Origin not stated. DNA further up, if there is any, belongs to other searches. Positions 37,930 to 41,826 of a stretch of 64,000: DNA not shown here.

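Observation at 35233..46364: An ~11-kb accessory insertion separates the portal gene from the MuF/gp7-like head gene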

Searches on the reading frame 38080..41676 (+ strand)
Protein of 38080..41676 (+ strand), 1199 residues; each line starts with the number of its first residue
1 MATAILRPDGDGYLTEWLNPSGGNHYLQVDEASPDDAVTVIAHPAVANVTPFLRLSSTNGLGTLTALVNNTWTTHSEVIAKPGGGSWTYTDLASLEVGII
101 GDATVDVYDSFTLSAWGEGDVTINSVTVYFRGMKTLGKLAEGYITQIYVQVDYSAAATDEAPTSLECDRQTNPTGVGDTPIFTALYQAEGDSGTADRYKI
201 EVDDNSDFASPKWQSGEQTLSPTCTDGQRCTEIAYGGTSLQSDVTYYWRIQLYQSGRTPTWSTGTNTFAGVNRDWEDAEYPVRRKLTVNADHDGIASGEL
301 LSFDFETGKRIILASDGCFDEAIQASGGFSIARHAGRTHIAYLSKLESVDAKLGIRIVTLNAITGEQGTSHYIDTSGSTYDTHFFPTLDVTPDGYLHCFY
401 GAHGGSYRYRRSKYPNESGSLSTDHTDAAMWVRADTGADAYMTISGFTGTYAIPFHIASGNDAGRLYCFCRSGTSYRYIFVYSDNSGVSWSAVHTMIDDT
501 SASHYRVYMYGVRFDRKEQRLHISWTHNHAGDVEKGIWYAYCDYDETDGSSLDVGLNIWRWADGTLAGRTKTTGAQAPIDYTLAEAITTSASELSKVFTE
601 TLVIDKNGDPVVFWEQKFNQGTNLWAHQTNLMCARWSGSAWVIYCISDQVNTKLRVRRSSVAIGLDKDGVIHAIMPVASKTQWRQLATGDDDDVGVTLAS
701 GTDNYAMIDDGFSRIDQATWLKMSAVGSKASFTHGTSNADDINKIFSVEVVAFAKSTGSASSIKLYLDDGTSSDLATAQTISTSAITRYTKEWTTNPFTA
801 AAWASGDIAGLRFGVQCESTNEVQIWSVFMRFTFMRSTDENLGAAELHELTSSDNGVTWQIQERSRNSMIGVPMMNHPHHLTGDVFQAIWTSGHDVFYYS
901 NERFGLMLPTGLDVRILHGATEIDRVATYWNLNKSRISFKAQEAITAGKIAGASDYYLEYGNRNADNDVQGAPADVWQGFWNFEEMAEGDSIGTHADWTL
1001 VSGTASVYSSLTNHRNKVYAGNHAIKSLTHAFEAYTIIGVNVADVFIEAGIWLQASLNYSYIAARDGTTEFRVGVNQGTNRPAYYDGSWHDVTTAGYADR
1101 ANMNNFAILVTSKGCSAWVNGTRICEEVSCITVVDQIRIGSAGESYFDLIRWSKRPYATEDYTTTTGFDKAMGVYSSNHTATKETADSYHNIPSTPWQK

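Call 51: predict_structure(alignment_id=A4)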
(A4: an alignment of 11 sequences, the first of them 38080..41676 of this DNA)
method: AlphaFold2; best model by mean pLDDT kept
length: 1199 residues; sequences in the alignment: 11
mean_pLDDT: 68.7   pTM: 0.52
mean pLDDT of the five models: 68.7, 67.8, 67.3, 66.6, 65.2
residues with pLDDT >= 90: 71; 70-90: 604; 50-70: 309; < 50: 215
segments of 3 or more residues with pLDDT < 50: 1-3, 9-45, 103-120, 136-140, 154-156, 169-178, 270-283, 288-293, 306-309, 622-626, 712-716, 838-843, 903-913, 927-934, 961-976, 1012-1014, 1096-1101, 1156-1199
pLDDT, mean of each block of 10 residues (from residue 1): 47 31 41 36 54 71 68 69 68 64 49 41 65 50 60 56 67 38 77 80 79 80 74 68 71 77 69 32 49 51 51 72 72 84 69 84 77 77 79 88 75 90 80 90 81 78 80 78 88 87 79 82 81 74 81 82 91 78 82 67 83 74 52 85 81 66 81 79 76 71 67 55 83 71 74 83 90 88 78 86 77 88 83 64 67 86 64 63 68 75 41 54 48 49 52 56 33 49 72 71 79 49 71 85 82 65 87 80 84 56 76 80 74 88 77 53 27 30 26 27
secondary structure, 60 per line:
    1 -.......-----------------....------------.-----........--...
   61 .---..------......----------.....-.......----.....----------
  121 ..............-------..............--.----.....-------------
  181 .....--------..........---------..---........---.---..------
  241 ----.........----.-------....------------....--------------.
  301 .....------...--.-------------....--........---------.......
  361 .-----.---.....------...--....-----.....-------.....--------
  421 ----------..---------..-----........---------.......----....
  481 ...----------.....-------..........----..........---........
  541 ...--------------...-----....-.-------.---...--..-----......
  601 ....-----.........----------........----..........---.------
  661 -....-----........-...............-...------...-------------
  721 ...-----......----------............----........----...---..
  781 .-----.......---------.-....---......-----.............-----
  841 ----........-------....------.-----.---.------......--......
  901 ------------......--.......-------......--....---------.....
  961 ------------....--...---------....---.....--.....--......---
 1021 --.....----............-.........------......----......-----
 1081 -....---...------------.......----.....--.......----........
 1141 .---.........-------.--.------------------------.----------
elements in order (helices of 4 or more, strands of 3 or more residues): E2-8 E26-29 E48-55 E58-61 E73-78 H89-93 E95-101 E106-110 E121-134 E142-155 E163-167 E181-185 E194-203 E218-225 E245-253 E266-269 E282-285 E300-305 E312-314 E331-334 E337-344 E354-361 E371-375 E387-390 E396-400 E408-412 E449-456 E466-472 E477-483 E494-498 E506-515 E520-529 E533-543 E558-560 E566-569 E595-604 E610-618 E629-636 E641-645 H646-650 E662-665 E671-678 E680-694 E696-698 E721-723 E729-734 E745-756 E761-768 E773-775 E779-781 E787-793 H805-808 E812-817 E823-835 E845-852 E860-863 E887-892 E895-900 E913-918 E921-927 E935-940 H943-946 E956-960 H973-976 E979-981 E998-1002 E1005-1009 H1012-1017 E1023-1027 E1032-1043 E1045-1053 E1060-1065 E1070-1075 E1082-1085 E1089-1091 E1104-1110 E1115-1119 E1122-1128 E1133-1141 E1145-1153
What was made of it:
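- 38080..44442 (+): Giant, 2120 aa. Domains in order: swapped N-terminal beta-sandwich, Ig/FN3-like domain, seven-bladed BNR_4 propeller, several beta-sandwich or jelly-roll domains, about 50 repeats of 14 residues, and an Ala-rich C-terminal helix. AF2 model with pLDDT 68.7 (call 51).
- On BNR_4 / PL24-PL25-PL42 polysaccharide lyases: In the AF2 model the propeller region has pLDDT mostly 75-90 (call 51).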

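Call 53: fold_search(model_id=the predicted structure, library=pdb)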
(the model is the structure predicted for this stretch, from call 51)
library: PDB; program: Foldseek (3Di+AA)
matches with E <= 10: 1536; with E <= 0.001: 183
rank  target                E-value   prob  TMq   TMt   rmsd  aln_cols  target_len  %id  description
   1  8fjp_A                6.5e-12  1.00  0.11  0.05  44.7      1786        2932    9  Cryo-EM structure of native mosquito salivary gland surface protein 1 (SGS1) (released 2023-03-01)
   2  5mum                  1.3e-11  1.00  0.22  0.62  13.0       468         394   17  Glycoside Hydrolase BACINT_00347 (released 2017-04-26)
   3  5mvh                  1.8e-11  1.00  0.23  0.63   6.0       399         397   17  Glycoside Hydrolase BACCELL_00856 (released 2017-04-26)
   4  4irt                  6.9e-11  1.00  0.22  0.61   6.8       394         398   16  Crystal structure of a putative neuraminidase (BACOVA_03493) from Bacteroides ovatus ATCC 8483 at 1.74 A resolution (released 2013-03-13)
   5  7esk_A                8.3e-11  1.00  0.23  0.61   7.6       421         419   14  Crystal structure of a L-rhamnose-alpha-1,4-D-glucuronate lyase from Fusarium oxysporum 12S, Ligand free form (released 2021-08-04)
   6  7esl                  4.2e-10  1.00  0.24  0.62   7.6       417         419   14  Crystal structure of a L-rhamnose-alpha-1,4-D-glucuronate lyase from Fusarium oxysporum 12S, N247A N-glycan free form (released 2021-08-04)
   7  7bys_A                6.4e-10  1.00  0.18  0.37  12.5       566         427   10  Crystal structure of exo-beta-1,3-galactanase from Phanerochaete chrysosporium Pc1,3Gal43A apo form (released 2020-11-04)
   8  7esn_A                1.1e-09  1.00  0.24  0.61   6.5       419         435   15  Crystal structure of a L-rhamnose-alpha-1,4-D-glucuronate lyase from Fusarium oxysporum 12S, H105F Rha-GlcA complex (released 2021-08-04)
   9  7byx_A                4.7e-09  1.00  0.18  0.38  12.2       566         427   10  Crystal structure of exo-beta-1,3-galactanase from Phanerochaete chrysosporium Pc1,3Gal43A E208A with beta-1,3-galacto (released 2020-11-04)
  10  5hp6                  4.9e-09  1.00  0.15  0.21  28.1      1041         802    8  Structure of AbnA, a GH43 extracellular arabinanase from Geobacillus stearothermophilus (a new conformational state) (released 2017-02-01)
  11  7byv_A                1.4e-08  1.00  0.17  0.36  12.6       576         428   10  Crystal structure of exo-beta-1,3-galactanase from Phanerochaete chrysosporium Pc1,3Gal43A E208Q with beta-1,3-galacto (released 2020-11-04)
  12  1wcs                  2.5e-08  1.00  0.15  0.24  23.9       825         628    9  A mutant of Trypanosoma rangeli sialidase displaying trans-sialidase activity (released 2004-12-15)
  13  5ho2                  2.9e-08  1.00  0.15  0.20  27.2      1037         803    9  Crystal structure of AbnA (open conformation), a GH43 extracellular arabinanase from Geobacillus stearothermophilus (released 2017-02-01)
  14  5x7o_A                3.3e-08  1.00  0.10  0.10  28.3       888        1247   12  Crystal structure of Paenibacillus sp. 598K alpha-1,6-glucosyltransferase (released 2017-07-26)
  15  8hhv_A                5.5e-08  1.00  0.13  0.26  20.1       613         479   10  endo-alpha-D-arabinanase EndoMA1 from Microbacterium arabinogalactanolyticum (released 2023-08-16)
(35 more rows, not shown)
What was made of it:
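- On BNR_4 / PL24-PL25-PL42 polysaccharide lyases: Foldseek top hits are 5mum, 5mvh, 4irt and 7esk, with target TM 0.61-0.63 (call 53).
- Foldseek gives TM 0.61-0.63 to the GH145/PL42 propellers 5mvh and 7esk (call 53).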

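Call 62: find_related_loci(query=A4, collection=genome_contigs, flank=10000)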
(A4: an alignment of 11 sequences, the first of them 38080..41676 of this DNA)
Query A4 (1199 aa) in genome_contigs; peptide patterns used: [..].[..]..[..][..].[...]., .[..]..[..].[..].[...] (x = any residue, [..] = any of these).
63 stretches matched a pattern; 30 encode a relative of the query (tblastn E <= 1e-3); 29 distinct loci.
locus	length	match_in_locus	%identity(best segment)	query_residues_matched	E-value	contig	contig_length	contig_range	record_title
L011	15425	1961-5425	33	1-1154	8e-176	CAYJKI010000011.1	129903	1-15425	MAG TPA_asm: uncultured Ignavibacteria bacterium isolate ERP124720_co1_89 genome assembly, contig: NODE_175_length_12990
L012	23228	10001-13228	35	48-1159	2e-171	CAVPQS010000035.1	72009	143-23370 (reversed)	MAG: uncultured bacterium isolate MFD10097.bin.1.9 genome assembly, contig: contig_20615, whole genome shotgun sequence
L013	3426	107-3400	37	1-1192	3e-177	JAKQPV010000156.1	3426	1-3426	MAG: Spirochaetota bacterium isolate USMO_maxbin.118 k141_450799, whole genome shotgun sequence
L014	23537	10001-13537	31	1-1192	3e-159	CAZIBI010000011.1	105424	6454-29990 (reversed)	MAG TPA_asm: uncultured Ignavibacteria bacterium isolate binchicken_co199_86 genome assembly, contig: NODE_257_length_10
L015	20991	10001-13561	33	1-1195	2e-176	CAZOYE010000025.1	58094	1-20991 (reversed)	MAG TPA_asm: uncultured Ignavibacteria bacterium isolate SRP323723_co1_129 genome assembly, contig: NODE_458_length_5809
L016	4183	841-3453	32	275-1155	3e-118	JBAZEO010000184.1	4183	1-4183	MAG: Dehalococcoidia bacterium isolate SO_2017_LW3_128 NODE_82857_length_4183_cov_8.481755_LW162_2017, whole genome shot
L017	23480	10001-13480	40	49-1194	0e+0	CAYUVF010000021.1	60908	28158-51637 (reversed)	MAG TPA_asm: uncultured Rhodothermales bacterium isolate binchicken_co17_426 genome assembly, contig: NODE_1544_length_6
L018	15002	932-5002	27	331-557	3e-10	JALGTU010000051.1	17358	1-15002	MAG: Candidatus Zipacnadia bacterium isolate Meg22_1012_Bin_286 Meg22_1012_Bin_286_scaffold_9271, whole genome shotgun s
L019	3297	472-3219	30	337-529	3e-10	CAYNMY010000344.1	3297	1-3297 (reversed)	MAG TPA_asm: uncultured Armatimonadia bacterium isolate binchicken_co122_27 genome assembly, contig: NODE_35763_length_3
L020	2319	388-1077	25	381-641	3e-9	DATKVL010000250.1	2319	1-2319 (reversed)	MAG TPA_asm: Dehalococcoidia bacterium isolate SMAG_U14132 k141_1016358, whole genome shotgun sequence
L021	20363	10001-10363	26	381-526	6e-8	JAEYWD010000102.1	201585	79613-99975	MAG: Bacteroidetes bacterium isolate OH_CBlB_256 k127_936246, whole genome shotgun sequence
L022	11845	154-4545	34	379-526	5e-8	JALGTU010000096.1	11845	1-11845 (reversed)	MAG: Candidatus Zipacnadia bacterium isolate Meg22_1012_Bin_286 Meg22_1012_Bin_286_scaffold_21954, whole genome shotgun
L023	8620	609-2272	33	381-526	9e-8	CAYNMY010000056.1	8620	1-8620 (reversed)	MAG TPA_asm: uncultured Armatimonadia bacterium isolate binchicken_co122_27 genome assembly, contig: NODE_7202_length_86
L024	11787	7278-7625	32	381-505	5e-7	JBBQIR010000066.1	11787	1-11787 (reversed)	MAG: Coriobacteriia bacterium isolate Co_metawrap_800 Cmw_800_k141_28695307_length_11787_cov_12.9918, whole genome shotg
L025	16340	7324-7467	42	373-420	5e-6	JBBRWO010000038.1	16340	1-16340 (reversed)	MAG: Coriobacteriia bacterium isolate La4_metabat2.012 La4_metabat2.012_K_2093611_L_16340_cov_20.0840, whole genome shot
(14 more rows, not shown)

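Call 63: find_related_loci(query=A4, collection=viral_contigs, flank=10000)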
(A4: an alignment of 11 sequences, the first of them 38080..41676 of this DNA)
Query A4 (1199 aa) in viral_contigs; peptide patterns used: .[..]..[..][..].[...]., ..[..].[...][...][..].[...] (x = any residue, [..] = any of these).
24 stretches matched a pattern; 5 encode a relative of the query (tblastn E <= 1e-3); 5 distinct loci.
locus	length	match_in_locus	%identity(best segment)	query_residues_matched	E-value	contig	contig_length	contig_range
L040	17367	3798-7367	30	6-1151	9e-130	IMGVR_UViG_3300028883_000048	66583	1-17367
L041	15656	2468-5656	29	275-1155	2e-72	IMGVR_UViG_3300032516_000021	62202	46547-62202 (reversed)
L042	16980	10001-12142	27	275-1139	7e-24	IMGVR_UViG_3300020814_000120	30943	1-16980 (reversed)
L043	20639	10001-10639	27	381-641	2e-11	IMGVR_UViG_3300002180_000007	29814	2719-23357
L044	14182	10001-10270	32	381-487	2e-7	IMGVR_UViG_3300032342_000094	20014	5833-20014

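Call 67: search_protein_families(library=phrogs, proteins=[L015:92-1165:+, L015:1181-5227:+, L015:5239-6819:+, L015:6826-8049:+, L015:8058-9095:+, L015:17267-17905:+, L015:18552-19079:+, L015:19087-19827:+, L041:10726-12180:+, L011:10491-11588:+], max_evalue=0.001)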
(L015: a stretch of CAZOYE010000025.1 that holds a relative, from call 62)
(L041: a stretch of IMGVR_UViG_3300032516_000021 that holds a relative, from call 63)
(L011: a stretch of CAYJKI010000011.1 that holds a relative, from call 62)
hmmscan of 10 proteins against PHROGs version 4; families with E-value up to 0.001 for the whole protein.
L015:92-1165:+ (357 aa): 3 families
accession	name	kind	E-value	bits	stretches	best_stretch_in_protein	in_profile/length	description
phrog_6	-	tail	5.2e-21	75.9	1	109-343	197-407/548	baseplate wedge subunit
phrog_219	-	tail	2.5e-18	67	1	8-307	148-446/598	baseplate wedge subunit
phrog_1369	-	tail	9.8e-06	25.6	1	47-159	165-281/489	baseplate protein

L015:1181-5227:+ (1348 aa): 0 families

L015:5239-6819:+ (526 aa): 1 family
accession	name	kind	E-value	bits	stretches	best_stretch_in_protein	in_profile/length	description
phrog_892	-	tail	3.1e-06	27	1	167-216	325-374/782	tail fiber protein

L015:6826-8049:+ (407 aa): 2 families
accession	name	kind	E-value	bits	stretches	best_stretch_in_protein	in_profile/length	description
phrog_48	-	tail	1.7e-11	44.9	1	78-159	37-117/478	tail protein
phrog_5726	-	tail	9.8e-07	29.8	1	79-160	31-114/249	tail protein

L015:8058-9095:+ (345 aa): 0 families

L015:17267-17905:+ (212 aa): 2 families
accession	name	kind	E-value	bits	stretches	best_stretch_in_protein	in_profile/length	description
phrog_315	-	lysis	1.2e-25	91.2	1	27-211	331-485/677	endolysin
phrog_12853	-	unknown function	1.1e-12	49.5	1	31-167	3-129/131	-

L015:18552-19079:+ (175 aa): 0 families

L015:19087-19827:+ (246 aa): 0 families

L041:10726-12180:+ (484 aa): 1 family
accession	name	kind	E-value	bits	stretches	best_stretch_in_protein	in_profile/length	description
phrog_850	-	DNA, RNA and nucleotide metabolism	3.5e-42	145.8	1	54-469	52-460/476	RNA-binding protein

L011:10491-11588:+ (365 aa): 4 families
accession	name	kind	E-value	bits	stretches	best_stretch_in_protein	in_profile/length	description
phrog_21683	-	unknown function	1.8e-68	232.1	1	49-293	6-252/337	-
phrog_11747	-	unknown function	6.2e-19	69.3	1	70-269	55-234/290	-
phrog_1827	-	other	1.6e-05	25.4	1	81-138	56-113/202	ATP-dependent protease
phrog_53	-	head and packaging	3.5e-05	24.1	1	83-142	123-184/583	head maturation protease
